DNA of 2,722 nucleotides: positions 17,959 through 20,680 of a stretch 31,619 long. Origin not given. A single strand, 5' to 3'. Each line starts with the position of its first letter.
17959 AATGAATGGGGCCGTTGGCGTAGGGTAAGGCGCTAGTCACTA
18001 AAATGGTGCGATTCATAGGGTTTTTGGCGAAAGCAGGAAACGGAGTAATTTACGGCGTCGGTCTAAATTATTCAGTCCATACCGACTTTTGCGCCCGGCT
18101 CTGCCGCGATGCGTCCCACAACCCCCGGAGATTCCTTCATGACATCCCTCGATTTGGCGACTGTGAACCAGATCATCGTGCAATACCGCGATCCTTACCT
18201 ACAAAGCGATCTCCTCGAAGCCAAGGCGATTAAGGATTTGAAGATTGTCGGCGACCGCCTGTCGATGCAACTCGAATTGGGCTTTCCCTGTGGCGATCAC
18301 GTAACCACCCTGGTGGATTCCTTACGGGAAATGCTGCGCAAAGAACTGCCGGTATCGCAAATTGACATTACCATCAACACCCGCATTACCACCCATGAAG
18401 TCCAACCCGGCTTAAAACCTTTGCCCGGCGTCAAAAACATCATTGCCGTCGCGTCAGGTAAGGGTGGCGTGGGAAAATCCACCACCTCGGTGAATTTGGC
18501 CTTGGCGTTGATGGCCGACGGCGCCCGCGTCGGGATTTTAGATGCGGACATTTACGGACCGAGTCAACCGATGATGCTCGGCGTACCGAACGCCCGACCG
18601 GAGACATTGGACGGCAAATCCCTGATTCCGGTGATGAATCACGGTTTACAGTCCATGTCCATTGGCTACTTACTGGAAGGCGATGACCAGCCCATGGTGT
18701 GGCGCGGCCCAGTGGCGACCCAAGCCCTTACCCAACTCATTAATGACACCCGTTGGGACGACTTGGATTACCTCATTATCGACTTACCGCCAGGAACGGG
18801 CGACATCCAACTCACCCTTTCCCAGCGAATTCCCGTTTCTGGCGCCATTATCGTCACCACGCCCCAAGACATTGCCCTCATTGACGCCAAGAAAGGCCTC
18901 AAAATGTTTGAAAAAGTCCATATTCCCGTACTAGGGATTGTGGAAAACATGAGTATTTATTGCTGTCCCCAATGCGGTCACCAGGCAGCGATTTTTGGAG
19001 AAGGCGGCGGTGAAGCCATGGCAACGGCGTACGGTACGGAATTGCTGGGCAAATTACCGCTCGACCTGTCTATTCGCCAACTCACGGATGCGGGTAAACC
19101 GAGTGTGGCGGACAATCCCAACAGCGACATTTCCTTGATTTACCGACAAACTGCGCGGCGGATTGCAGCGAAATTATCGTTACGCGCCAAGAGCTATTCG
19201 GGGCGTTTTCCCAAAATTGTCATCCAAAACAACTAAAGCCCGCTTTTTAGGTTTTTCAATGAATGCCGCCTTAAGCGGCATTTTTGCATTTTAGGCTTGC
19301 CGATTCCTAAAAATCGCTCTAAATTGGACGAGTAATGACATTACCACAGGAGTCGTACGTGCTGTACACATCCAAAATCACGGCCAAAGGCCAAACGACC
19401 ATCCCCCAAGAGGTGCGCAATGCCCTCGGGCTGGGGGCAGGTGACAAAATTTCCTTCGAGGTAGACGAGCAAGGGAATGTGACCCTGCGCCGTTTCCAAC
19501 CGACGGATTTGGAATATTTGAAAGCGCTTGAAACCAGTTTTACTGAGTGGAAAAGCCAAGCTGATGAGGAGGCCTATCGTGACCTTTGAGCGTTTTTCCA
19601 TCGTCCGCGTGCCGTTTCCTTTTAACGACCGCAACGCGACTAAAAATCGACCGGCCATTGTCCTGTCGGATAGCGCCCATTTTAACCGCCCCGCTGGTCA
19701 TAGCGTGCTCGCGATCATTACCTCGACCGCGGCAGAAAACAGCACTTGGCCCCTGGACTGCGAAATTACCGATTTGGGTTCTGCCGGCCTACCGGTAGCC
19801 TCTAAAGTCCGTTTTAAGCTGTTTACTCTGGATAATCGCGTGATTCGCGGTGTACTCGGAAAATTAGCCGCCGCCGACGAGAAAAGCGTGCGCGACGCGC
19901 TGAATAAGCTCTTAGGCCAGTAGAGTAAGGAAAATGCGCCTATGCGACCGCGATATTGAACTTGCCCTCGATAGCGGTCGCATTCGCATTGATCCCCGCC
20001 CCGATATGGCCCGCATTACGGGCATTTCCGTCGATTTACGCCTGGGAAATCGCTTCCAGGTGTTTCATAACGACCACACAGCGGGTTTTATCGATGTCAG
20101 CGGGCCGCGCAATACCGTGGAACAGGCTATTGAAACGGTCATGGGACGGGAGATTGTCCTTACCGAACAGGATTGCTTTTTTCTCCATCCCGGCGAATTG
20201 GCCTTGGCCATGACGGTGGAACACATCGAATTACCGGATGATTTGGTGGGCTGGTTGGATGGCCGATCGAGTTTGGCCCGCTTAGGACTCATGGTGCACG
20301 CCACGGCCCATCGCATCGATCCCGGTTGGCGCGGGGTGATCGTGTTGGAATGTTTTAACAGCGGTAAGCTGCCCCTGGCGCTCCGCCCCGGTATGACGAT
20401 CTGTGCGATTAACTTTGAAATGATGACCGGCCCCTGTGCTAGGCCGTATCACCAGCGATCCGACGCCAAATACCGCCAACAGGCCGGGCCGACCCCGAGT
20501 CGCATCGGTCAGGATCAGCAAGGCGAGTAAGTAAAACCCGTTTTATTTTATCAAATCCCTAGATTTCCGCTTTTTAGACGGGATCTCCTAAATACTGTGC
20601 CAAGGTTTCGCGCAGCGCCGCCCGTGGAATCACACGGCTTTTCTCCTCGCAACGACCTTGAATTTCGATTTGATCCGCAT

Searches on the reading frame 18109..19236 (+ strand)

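Call 7: search_protein_families(library=ncbifam, proteins=[window:18109-19236:+], max_evalue=0.001)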
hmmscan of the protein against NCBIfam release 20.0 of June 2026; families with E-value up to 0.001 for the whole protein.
window:18109-19236:+ (375 aa): 24 families
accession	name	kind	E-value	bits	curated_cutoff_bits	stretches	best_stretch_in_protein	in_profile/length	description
NF008669.0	PRK11670.1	equivalog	9.7e-133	442.6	348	1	16-360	14-357/369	iron-sulfur cluster carrier protein ApbC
NF041136.1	MrpORP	equivalog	2.7e-87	293.4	450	1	108-357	4-253/365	iron-sulfur cluster carrier protein MrpORP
TIGR01969.1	minD_arch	subfamily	2e-21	76.3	201.75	2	111-160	2-51/251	cell division ATPase MinD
TIGR01968.1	minD_bact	equivalog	5.5e-18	65.2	212.9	2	110-159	2-51/261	septum site-determining protein MinD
TIGR01007.1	eps_fam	subfamily_domain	4.3e-11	42.7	108.05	1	111-280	19-188/204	polysaccharide biosynthesis tyrosine autokinase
NF041546.1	ParA_partition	equivalog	7.2e-11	42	180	1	111-147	1-37/203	ParA family partition ATPase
NF047398.1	AAA_KGGVGR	domain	1.9e-09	38.1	90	1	110-161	3-54/190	KGGVGR-motif variant AAA ATPase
TIGR03018.1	pepcterm_TyrKin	hypoth_equivalog_domain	2.1e-07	30.5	230.65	1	108-161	34-88/207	XrtA-associated tyrosine autokinase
NF009701.0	PRK13230.1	subfamily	2.8e-07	29.8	350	0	116-147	7-38/291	nitrogenase reductase-like protein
NF008079.0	PRK10818.1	equivalog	6.2e-07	29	508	1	110-149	3-42/270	septum site-determining protein MinD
NF033200.1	F430_CfbC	exception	6.4e-07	29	402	0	116-148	6-38/260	Ni-sirohydrochlorin a,c-diamide reductive cyclase ATP-dependent reductase subunit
TIGR01287.1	nifH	equivalog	1.5e-06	27.7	394.35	0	116-152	6-42/275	nitrogenase iron protein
TIGR03453.1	partition_RepA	equivalog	1.7e-05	23.8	348.45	0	110-147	105-142/387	plasmid partitioning protein RepA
TIGR01281.1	DPOR_bchL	equivalog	1.8e-05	24.2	345.15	1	112-142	3-32/268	ferredoxin:protochlorophyllide reductase (ATP-dependent) iron-sulfur ATP-binding protein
NF010443.0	PRK13869.1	subfamily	2.2e-05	23.4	446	0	110-159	122-170/405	plasmid-partitioning protein RepA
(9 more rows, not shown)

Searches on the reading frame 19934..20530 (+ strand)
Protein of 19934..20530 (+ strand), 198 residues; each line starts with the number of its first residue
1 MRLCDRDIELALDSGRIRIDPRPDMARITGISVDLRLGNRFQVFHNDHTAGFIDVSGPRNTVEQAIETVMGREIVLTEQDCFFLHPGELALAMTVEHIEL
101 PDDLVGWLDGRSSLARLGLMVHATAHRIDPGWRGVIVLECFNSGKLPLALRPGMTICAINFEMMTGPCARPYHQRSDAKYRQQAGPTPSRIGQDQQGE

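Call 7: search_protein_families(library=ncbifam, proteins=[window:19934-20530:+], max_evalue=0.001)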
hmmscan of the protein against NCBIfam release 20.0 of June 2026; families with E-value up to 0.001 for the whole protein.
window:19934-20530:+ (198 aa): 5 families
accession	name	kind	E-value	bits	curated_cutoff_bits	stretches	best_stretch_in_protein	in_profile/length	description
TIGR02274.1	dCTP_deam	equivalog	1.5e-64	217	92.8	1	2-191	1-180/180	dCTP deaminase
NF005734.0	PRK07559.1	equivalog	2.4e-08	33.2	283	1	3-123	12-124/368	2'-deoxycytidine 5'-triphosphate deaminase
TIGR00576.1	dut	superfamily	2.1e-07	30.8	102.55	1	75-165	27-117/143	dUTP diphosphatase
NF001862.0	PRK00601.1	equivalog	3.1e-07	30.1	103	1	74-159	32-118/150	dUTP diphosphatase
NF002598.0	PRK02253.1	equivalog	1.8e-05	24.3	130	1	63-134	52-120/167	deoxyuridine 5'-triphosphate nucleotidohydrolase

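Call 63: list_cluster_members(proteins=[window:19934-20530:+, window:20574-22277:-, window:15974-18016:-])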
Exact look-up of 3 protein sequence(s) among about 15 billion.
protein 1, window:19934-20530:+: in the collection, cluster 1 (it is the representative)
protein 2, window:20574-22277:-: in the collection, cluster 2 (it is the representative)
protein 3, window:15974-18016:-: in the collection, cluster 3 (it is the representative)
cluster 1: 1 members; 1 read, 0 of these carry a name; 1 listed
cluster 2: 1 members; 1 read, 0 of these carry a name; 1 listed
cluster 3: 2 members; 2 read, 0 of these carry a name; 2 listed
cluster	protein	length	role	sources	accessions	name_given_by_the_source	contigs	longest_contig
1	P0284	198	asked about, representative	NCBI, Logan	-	-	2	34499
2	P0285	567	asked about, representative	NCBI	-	-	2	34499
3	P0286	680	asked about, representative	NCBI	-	-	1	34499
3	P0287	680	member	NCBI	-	-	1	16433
